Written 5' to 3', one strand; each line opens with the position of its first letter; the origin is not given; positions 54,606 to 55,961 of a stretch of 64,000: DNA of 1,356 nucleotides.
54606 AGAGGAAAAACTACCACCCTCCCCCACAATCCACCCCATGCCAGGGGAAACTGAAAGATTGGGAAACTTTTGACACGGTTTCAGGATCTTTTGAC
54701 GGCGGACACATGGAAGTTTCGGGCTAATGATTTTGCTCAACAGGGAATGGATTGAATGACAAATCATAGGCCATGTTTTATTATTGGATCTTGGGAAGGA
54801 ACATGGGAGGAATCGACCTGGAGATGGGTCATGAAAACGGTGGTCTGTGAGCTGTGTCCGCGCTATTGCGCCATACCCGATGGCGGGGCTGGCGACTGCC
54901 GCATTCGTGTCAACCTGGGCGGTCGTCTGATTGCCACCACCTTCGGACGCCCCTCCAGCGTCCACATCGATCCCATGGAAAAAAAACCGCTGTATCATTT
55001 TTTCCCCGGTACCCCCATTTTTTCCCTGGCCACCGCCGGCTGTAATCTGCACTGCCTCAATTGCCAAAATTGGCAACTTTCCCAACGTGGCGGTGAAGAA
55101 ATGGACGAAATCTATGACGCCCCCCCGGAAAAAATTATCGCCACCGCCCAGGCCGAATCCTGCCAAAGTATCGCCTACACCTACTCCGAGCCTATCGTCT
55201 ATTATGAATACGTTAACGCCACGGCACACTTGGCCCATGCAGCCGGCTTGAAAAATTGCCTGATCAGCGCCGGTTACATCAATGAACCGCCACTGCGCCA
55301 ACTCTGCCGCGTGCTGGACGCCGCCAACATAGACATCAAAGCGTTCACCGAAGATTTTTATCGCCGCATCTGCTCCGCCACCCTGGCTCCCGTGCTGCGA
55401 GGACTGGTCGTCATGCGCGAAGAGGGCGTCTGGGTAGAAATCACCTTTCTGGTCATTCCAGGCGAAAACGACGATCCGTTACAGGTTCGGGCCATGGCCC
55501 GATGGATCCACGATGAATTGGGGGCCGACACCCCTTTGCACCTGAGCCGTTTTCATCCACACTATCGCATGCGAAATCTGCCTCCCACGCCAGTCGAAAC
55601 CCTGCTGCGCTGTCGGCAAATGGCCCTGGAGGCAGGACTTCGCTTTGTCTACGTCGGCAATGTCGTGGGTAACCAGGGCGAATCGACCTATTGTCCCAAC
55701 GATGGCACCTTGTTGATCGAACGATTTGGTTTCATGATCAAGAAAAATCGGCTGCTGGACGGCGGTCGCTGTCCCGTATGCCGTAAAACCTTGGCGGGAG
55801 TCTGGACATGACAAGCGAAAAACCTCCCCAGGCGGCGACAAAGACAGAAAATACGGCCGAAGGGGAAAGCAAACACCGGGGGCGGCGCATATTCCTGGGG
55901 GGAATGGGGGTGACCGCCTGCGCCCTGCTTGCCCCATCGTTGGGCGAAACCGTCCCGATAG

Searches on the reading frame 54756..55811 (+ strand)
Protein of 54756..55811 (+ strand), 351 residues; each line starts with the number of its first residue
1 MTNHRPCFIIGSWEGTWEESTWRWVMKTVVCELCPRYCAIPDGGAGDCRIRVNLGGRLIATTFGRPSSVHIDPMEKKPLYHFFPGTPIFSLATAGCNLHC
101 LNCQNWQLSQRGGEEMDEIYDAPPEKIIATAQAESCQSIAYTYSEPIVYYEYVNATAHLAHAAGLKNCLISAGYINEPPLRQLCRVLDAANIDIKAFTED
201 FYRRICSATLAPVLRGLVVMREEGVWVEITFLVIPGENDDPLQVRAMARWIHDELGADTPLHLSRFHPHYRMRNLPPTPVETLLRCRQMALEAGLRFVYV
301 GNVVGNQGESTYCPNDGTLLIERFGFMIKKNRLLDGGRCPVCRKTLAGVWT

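Call 54: search_protein_families(library=pfam, proteins=[window:54756-55811:+], max_evalue=0.0001)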
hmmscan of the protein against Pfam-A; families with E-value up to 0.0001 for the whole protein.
window:54756-55811:+ (351 aa): 1 family
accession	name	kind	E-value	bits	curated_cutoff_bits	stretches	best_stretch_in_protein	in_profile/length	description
PF04055.27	Radical_SAM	-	3e-16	60.5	29.5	1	93-242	4-159/166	Radical SAM superfamily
